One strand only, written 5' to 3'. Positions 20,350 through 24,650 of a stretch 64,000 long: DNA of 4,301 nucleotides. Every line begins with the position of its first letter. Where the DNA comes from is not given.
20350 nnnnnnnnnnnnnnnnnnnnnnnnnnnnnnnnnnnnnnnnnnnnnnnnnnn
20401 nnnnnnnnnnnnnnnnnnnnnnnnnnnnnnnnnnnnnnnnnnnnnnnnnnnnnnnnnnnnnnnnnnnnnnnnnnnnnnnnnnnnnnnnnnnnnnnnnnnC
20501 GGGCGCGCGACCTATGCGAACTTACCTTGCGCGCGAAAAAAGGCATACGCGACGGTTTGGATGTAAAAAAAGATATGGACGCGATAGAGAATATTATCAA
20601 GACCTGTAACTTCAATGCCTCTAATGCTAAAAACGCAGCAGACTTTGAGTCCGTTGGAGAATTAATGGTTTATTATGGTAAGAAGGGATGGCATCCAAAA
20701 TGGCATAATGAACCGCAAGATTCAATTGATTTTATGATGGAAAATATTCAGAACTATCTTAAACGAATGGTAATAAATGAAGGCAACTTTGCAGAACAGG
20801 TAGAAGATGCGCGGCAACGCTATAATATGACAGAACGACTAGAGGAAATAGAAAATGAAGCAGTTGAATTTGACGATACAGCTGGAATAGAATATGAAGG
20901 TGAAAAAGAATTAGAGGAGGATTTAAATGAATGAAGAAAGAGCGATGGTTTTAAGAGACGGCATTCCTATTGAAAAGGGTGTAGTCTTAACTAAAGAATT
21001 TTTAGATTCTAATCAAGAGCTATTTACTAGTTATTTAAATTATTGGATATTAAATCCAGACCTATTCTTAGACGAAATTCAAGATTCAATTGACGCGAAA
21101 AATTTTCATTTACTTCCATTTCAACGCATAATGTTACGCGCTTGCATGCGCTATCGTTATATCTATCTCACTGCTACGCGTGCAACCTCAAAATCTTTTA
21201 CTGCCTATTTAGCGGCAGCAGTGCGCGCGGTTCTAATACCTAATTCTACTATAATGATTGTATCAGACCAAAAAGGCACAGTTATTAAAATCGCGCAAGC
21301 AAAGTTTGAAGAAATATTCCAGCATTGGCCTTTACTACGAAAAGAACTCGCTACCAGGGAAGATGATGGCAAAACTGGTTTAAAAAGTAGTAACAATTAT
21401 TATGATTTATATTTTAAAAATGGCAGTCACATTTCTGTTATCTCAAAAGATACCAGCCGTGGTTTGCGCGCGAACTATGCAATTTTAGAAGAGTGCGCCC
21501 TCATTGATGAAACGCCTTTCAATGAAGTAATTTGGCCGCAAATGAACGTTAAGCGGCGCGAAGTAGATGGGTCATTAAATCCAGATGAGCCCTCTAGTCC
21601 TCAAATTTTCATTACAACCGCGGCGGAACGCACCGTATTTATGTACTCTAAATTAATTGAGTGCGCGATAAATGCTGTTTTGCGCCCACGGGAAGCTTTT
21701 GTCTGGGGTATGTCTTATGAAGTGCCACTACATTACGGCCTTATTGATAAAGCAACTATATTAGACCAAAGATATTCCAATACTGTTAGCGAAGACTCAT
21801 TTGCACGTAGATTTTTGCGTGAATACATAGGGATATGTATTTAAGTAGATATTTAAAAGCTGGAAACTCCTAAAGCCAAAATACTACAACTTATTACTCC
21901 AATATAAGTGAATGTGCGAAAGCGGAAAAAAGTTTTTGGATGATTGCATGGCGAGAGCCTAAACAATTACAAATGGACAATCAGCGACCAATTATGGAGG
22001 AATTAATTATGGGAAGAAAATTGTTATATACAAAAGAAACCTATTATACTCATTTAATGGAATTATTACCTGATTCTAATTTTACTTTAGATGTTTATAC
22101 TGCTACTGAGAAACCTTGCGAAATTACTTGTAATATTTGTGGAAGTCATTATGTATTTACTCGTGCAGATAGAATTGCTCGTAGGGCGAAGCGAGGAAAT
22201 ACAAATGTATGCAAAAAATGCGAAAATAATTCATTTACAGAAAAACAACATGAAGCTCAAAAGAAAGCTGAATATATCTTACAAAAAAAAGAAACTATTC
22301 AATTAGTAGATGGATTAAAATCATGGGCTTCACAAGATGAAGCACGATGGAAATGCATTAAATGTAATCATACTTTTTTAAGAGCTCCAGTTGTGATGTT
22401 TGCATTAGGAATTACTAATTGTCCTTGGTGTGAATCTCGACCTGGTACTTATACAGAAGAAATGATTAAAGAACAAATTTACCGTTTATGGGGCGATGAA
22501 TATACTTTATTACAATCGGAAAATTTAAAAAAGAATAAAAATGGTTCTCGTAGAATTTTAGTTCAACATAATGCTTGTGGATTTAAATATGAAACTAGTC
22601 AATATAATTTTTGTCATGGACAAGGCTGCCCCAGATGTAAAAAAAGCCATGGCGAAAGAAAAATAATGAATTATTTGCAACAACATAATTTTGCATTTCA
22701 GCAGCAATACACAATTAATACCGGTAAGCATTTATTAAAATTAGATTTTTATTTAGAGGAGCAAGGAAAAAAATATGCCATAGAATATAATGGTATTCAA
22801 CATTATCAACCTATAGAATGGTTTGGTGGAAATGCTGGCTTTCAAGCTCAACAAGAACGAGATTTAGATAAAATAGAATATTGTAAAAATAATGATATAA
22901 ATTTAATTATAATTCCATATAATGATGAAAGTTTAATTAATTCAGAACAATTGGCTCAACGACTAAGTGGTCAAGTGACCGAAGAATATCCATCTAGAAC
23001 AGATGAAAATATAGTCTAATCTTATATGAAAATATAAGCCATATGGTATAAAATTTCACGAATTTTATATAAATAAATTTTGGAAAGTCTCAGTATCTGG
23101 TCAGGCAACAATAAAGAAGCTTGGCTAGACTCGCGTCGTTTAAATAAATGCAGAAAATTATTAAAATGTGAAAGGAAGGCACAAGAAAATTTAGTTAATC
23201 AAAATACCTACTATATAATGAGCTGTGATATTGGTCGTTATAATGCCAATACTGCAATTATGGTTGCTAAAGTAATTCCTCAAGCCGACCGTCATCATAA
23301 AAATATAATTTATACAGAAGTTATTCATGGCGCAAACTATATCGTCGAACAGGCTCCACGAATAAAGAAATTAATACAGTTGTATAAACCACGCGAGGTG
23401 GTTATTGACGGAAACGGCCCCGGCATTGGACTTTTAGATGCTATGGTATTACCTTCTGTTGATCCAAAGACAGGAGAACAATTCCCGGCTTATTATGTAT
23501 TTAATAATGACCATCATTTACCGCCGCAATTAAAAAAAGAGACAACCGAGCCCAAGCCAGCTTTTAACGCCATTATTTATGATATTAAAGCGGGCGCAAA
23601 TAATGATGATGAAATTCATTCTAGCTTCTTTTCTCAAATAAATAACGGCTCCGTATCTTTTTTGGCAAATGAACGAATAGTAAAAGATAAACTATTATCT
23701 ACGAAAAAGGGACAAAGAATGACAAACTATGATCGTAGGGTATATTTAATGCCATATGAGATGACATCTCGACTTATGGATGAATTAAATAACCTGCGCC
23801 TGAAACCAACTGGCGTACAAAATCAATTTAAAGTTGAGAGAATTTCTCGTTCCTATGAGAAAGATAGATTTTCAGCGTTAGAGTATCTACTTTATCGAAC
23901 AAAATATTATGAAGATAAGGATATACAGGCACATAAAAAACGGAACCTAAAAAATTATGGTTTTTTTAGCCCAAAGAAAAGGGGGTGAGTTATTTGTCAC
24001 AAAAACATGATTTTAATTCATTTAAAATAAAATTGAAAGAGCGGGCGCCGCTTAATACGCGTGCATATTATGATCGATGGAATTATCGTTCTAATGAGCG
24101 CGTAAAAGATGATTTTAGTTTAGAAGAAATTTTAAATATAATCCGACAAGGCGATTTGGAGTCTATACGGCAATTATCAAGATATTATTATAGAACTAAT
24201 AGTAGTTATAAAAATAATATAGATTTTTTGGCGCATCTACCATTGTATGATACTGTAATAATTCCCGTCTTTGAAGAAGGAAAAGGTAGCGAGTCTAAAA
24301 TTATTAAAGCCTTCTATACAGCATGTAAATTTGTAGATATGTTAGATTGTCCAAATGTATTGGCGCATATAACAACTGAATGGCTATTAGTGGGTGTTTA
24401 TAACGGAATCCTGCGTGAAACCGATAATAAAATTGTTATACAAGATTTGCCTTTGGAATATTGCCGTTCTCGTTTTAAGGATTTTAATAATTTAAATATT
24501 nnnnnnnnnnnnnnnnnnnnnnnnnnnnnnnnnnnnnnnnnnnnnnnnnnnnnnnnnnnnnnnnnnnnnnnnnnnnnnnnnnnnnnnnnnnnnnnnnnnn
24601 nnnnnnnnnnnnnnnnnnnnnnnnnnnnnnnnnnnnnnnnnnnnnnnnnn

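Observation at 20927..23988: Terminase large subunit interrupted between ATPase and nuclease domains by a zinc-finger / Vsr-like homing endonuclease ORF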

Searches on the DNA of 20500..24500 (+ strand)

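Call 4: search_rna_families(source=window, start=20500, end=24500, threshold=evalue, max_evalue=10, show_alignments=3)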
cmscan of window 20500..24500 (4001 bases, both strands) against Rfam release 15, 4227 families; matches with E-value up to 10: 4.
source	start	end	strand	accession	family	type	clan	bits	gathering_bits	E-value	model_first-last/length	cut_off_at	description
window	22284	22387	-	RF02371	PyrG_leader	Cis-reg; leader;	-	22.6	65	9.7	1-78/78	no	PyrG leader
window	22913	22987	+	RF00532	snoMe18S-Um1356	Gene; snRNA; snoRNA; CD-box;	CL00054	22.1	50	7.7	1-86/86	no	Small nucleolar RNA Me18S-Um1356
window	21003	21038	-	RF01501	Afu_199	Gene; snRNA; snoRNA; CD-box;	-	17.4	45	8.9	1-77/77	no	A. fimigatus snoRNA Afu_199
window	23404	23535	-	RF02377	SurA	Gene; sRNA;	-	14.3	100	1.2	1-279/279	no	SurA sRNA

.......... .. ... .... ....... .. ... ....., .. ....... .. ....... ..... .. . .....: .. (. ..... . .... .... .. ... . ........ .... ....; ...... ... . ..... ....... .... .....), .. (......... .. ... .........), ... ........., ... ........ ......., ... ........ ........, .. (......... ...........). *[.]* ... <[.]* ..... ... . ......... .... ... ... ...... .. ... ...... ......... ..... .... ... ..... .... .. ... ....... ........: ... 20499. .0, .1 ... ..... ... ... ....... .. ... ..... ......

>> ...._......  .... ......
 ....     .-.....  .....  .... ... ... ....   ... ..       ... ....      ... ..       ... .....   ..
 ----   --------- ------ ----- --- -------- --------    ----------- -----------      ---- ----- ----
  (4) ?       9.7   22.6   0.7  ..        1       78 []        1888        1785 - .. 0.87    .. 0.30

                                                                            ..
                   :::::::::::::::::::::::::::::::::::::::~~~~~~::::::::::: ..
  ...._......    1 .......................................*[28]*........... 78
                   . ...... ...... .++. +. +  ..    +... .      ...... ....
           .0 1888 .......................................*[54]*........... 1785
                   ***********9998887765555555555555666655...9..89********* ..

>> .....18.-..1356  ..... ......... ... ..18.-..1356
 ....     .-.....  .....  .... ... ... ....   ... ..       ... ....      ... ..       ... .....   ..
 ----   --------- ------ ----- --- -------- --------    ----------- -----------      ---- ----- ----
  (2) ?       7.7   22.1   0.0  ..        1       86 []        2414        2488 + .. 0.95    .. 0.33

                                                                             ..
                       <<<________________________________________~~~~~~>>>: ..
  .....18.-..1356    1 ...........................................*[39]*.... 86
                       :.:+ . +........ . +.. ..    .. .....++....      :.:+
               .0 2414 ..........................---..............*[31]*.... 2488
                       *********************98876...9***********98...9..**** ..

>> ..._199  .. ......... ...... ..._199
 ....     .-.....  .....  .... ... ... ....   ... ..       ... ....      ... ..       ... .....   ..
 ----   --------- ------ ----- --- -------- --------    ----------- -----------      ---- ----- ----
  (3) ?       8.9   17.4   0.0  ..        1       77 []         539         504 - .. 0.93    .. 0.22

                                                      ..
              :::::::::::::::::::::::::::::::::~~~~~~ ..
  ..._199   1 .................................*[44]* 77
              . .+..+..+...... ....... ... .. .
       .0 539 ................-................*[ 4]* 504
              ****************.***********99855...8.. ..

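Call 6: search_dna_similar(query=window:20927-23988:+, collection=phages, mode=near, max_rows=30)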
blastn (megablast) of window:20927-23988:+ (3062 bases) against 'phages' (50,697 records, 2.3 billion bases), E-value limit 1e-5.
Records with a match: 1; places in all: 1; records where one place covers at least 80% of the query: 0.
Best place of each record, by identity: 95-99% 1.
By first word of the organism name: Bacteriophage 1.
By host as written in the record: - 1.
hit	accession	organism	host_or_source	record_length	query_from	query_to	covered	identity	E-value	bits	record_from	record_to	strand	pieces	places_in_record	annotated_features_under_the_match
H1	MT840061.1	Bacteriophage sp.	human fecal samples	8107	2079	2113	1%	97.1%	5e-6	60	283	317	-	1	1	record has no annotation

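Call 15: search_rna_families(source=window, start=21780, end=22060, threshold=evalue, max_evalue=10, show_alignments=4)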
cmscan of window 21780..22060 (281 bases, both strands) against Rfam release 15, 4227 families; matches with E-value up to 10: 1.
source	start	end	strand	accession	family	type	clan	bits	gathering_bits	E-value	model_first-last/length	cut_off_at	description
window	21859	21985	+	RF00028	Intron_gpI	Intron;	-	12.3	50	0.87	61-95/253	no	Group I catalytic intron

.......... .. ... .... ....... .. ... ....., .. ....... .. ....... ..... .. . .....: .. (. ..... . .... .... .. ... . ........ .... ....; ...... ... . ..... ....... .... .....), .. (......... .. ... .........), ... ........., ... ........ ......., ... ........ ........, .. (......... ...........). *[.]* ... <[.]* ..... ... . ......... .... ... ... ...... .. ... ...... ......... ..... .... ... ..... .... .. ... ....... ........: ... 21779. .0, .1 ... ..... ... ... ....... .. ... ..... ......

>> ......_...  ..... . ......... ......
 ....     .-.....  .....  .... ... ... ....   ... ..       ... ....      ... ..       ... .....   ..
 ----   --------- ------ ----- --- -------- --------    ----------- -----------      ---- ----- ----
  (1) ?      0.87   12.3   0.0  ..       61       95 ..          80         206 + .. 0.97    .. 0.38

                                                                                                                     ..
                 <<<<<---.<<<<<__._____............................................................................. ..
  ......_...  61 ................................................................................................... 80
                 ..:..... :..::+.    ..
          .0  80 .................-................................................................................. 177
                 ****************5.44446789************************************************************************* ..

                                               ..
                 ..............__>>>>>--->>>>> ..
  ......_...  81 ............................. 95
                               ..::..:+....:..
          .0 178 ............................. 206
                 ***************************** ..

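Call 23: search_rna_families(source=window, start=22900, end=23110, threshold=evalue, max_evalue=10, show_alignments=3)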
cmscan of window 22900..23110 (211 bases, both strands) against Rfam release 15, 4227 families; matches with E-value up to 10: 10.
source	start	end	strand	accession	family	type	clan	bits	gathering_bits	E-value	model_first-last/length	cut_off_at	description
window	22913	22987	+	RF00532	snoMe18S-Um1356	Gene; snRNA; snoRNA; CD-box;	CL00054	22.1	50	0.41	1-86/86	no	Small nucleolar RNA Me18S-Um1356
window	22900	23038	+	RF00028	Intron_gpI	Intron;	-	21.4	50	0.0012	6-253/253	5'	Group I catalytic intron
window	22916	22939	+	RF01604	plasmodium_snoR28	Gene; snRNA; snoRNA; CD-box;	-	18.9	63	1.5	1-78/78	no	small nucleolar RNA snoR28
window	23045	23109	+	RF00198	SL1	Gene;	CL00020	16.1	75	1.2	1-103/103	no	SL1 RNA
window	22909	22927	+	RF03008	malK-II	Cis-reg;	-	15.4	52.9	3.1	25-42/50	no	malK-II RNA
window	22979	23046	+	RF00268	snoZ7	Gene; snRNA; snoRNA; CD-box;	CL00057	13.9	43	6.6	1-78/78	no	Small nucleolar RNA snoZ7/snoR77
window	22913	22955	+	RF00335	snoZ13_snr52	Gene; snRNA; snoRNA; CD-box;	-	13.7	47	8.9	1-101/101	no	Small nucleolar RNA Z13/snr52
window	22917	22990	+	RF01429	snoR130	Gene; snRNA; snoRNA; CD-box;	-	13.6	40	5.7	1-122/122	no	small nucleolar RNA snoR130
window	23021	23038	+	RF03027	RT-6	Gene; sRNA;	-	10.9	46.7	6.1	4-22/75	no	RT-6 RNA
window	22967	22982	-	RF02044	CDKN2B-AS_2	Gene; lncRNA;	-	9.9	50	8.5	1-46/46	no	CDKN2B antisense RNA 1 convserved region 2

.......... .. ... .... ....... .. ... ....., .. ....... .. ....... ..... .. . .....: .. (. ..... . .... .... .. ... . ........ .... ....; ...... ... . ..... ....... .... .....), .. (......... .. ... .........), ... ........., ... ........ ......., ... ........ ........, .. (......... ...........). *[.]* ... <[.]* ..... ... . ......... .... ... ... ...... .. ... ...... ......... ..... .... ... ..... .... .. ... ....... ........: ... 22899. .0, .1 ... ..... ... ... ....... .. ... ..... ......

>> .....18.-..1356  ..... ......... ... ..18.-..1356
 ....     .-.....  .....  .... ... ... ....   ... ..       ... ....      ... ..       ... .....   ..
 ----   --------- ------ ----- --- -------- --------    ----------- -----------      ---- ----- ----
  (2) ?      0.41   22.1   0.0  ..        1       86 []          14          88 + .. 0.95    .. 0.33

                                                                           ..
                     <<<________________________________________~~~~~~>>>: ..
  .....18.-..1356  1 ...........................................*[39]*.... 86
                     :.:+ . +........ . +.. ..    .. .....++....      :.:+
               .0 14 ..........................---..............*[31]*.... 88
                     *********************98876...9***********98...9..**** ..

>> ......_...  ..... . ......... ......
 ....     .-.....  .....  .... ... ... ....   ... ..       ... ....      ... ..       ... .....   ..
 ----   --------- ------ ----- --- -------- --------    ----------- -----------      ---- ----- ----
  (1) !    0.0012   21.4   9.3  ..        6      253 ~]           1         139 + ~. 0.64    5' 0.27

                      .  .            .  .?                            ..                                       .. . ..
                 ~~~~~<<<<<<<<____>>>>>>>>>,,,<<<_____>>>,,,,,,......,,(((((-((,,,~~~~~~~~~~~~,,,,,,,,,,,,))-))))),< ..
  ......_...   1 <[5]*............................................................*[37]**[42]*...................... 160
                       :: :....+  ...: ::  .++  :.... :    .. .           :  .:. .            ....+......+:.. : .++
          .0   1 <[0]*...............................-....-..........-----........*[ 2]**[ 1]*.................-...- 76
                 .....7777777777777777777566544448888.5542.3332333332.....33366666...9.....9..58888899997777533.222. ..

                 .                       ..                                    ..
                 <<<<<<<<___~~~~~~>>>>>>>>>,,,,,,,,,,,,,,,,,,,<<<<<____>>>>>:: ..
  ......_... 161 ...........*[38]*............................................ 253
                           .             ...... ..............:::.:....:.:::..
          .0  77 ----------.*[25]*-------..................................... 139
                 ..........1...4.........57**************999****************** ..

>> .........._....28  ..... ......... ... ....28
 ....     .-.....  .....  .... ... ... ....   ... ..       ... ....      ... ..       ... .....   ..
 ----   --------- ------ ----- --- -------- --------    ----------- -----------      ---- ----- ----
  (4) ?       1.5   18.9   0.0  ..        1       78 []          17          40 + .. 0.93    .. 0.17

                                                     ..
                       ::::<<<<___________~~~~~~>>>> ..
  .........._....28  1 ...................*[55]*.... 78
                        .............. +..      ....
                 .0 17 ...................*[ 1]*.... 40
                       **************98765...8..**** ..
